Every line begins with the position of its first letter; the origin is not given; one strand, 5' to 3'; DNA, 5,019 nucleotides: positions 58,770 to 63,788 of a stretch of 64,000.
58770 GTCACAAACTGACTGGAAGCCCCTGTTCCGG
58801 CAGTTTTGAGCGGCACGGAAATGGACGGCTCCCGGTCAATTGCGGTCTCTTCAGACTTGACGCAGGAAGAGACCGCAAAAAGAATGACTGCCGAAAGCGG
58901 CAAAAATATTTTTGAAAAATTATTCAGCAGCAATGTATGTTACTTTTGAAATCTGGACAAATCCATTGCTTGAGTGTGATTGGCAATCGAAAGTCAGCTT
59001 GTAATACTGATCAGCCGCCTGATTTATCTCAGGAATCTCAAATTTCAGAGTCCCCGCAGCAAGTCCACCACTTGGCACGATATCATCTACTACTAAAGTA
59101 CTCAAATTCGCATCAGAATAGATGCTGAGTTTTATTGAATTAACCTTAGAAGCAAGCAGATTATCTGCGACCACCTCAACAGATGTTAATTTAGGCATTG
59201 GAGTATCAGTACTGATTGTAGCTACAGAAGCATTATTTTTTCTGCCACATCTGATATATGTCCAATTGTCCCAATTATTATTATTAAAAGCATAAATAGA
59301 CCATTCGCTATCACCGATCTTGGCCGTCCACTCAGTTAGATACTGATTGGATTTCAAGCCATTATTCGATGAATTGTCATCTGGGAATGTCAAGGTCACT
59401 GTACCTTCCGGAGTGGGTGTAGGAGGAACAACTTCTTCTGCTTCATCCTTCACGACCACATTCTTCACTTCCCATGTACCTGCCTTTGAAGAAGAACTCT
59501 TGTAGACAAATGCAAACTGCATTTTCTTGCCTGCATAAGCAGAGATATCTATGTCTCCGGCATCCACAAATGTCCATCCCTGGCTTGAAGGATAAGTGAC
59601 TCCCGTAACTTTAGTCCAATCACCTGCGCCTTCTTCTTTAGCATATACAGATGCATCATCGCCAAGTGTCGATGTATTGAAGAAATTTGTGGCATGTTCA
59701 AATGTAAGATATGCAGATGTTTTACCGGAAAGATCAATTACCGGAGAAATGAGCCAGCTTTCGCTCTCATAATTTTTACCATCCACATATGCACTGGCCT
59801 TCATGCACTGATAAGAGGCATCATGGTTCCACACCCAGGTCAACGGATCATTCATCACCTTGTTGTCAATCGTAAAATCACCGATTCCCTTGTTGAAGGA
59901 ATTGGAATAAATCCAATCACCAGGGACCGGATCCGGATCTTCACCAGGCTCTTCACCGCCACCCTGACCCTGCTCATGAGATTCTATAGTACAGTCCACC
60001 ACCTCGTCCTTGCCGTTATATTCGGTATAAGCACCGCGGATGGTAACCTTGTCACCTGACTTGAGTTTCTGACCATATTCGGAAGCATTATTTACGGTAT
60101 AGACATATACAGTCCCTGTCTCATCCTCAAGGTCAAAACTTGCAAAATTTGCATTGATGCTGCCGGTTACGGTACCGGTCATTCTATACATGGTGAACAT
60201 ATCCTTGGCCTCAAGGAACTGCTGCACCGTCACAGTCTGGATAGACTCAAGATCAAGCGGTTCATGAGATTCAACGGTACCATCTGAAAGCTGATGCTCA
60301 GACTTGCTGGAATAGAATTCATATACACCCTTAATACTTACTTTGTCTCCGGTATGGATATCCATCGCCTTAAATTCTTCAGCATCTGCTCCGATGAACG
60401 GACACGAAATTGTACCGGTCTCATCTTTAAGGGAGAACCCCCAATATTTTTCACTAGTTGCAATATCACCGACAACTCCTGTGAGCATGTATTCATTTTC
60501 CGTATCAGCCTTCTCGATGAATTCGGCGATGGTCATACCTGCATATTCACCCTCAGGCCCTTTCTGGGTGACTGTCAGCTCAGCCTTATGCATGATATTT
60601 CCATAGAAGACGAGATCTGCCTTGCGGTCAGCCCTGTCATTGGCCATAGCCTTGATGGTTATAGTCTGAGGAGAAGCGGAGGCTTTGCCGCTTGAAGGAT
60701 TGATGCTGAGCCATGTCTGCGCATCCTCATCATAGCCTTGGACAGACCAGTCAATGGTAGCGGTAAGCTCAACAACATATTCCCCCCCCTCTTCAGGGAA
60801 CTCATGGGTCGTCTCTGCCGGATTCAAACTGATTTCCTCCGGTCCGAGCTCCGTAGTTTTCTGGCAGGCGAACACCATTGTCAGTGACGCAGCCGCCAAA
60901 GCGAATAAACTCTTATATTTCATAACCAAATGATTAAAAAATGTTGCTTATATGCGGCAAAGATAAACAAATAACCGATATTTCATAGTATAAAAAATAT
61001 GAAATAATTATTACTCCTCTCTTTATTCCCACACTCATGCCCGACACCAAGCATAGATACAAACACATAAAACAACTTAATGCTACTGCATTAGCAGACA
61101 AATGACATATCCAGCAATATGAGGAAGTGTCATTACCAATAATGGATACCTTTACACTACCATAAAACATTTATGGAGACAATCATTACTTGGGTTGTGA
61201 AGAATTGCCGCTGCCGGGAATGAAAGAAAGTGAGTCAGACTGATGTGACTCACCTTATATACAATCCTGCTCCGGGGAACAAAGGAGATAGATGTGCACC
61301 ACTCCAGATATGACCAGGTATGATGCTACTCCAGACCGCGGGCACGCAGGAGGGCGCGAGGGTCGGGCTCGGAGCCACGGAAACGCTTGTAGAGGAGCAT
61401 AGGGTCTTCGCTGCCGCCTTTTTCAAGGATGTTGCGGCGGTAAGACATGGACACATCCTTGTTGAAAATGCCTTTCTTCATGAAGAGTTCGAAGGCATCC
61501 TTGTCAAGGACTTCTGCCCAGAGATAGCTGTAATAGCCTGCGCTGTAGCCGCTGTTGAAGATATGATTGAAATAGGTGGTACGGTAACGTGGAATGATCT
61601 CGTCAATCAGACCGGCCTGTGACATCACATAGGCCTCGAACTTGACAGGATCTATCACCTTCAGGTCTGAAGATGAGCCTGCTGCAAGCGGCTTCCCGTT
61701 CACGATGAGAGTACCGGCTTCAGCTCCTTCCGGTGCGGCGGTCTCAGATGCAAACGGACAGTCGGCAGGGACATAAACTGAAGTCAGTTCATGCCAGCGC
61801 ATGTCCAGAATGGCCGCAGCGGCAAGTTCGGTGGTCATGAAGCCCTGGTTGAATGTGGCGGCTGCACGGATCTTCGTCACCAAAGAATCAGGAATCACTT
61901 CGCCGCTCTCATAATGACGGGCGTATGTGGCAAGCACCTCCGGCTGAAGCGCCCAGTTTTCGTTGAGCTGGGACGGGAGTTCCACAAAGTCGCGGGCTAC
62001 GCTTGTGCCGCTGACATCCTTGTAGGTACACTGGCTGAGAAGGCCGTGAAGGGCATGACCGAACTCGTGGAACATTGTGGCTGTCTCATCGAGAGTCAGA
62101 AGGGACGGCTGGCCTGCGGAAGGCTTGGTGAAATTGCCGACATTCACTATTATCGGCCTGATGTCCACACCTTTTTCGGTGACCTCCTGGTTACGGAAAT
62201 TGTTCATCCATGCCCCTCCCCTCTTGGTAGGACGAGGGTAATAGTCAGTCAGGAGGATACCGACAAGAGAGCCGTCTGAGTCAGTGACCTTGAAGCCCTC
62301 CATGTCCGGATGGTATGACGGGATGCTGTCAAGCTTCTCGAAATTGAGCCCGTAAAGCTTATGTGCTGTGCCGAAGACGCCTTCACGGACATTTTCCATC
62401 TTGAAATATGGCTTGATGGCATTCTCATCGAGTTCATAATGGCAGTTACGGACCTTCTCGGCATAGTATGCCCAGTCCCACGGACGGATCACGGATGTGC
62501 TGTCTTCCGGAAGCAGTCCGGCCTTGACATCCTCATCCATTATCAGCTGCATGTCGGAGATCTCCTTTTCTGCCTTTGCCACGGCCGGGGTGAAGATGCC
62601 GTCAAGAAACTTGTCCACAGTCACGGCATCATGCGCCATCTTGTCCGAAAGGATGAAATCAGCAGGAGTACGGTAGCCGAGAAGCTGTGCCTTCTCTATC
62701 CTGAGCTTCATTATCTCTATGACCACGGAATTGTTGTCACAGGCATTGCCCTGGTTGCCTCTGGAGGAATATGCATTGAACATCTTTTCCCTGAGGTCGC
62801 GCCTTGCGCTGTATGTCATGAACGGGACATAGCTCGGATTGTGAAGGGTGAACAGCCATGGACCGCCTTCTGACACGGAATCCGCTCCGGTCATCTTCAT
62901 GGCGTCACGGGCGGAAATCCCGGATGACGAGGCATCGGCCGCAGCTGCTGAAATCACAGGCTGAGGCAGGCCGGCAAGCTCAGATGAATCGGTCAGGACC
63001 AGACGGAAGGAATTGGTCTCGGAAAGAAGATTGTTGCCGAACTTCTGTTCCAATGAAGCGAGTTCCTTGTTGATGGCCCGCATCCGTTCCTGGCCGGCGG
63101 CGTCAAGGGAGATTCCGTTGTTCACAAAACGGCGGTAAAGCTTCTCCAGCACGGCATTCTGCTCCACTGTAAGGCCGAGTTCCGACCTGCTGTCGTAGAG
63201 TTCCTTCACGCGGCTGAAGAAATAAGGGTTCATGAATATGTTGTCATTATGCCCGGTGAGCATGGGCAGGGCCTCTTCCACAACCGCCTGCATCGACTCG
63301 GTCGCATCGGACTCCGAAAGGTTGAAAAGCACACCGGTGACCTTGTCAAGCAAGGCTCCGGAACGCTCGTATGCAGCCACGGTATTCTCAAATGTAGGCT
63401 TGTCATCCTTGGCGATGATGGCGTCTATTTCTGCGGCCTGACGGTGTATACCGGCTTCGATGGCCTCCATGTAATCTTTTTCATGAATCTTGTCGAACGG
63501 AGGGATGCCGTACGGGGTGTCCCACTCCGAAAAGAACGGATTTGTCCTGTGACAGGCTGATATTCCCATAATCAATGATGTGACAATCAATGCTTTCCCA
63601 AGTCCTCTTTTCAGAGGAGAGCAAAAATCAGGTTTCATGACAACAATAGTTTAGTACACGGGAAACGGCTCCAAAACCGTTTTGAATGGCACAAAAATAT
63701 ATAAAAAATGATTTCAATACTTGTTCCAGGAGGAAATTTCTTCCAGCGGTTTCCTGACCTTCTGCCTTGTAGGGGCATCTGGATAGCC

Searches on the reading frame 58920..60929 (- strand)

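Call 40: search_protein_families(library=pfam, proteins=[window:58920-60929:-])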
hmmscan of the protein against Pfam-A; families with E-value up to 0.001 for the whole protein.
window:58920-60929:- (669 aa): 7 families
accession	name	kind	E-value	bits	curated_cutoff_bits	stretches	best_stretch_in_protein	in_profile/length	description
PF01336.31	tRNA_anti-codon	-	9.5e-11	41.9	27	1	259-307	14-63/75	OB-fold nucleic acid binding domain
PF13742.12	tRNA_anti_2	-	8.9e-10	39.1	27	1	136-214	12-89/95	OB-fold nucleic acid binding domain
PF13004.13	BACON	-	5.5e-08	33.1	25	1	67-123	5-61/61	Putative binding domain, N-terminal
PF19190.6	BACON_2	-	1.2e-05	25.6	25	1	34-123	3-92/94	Viral BACON domain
PF16100.11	RMI2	-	2.1e-05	24.7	29.4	0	246-307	39-100/132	RecQ-mediated genome instability protein 2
PF04076.19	BOF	-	2.9e-05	24.5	25.8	0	137-202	24-86/103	Bacterial OB fold (BOF) protein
PF12869.13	tRNA_anti-like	-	9.9e-05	22.4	23.5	0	150-207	76-136/146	tRNA_anti-like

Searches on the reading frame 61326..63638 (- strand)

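Call 40: search_protein_families(library=pfam, proteins=[window:61326-63638:-])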
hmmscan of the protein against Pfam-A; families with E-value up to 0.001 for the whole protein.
window:61326-63638:- (770 aa): 1 family
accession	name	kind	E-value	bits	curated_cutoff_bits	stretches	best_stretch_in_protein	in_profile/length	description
PF01432.26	Peptidase_M3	-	2.1e-121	406.9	27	2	273-623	1-345/457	Peptidase family M3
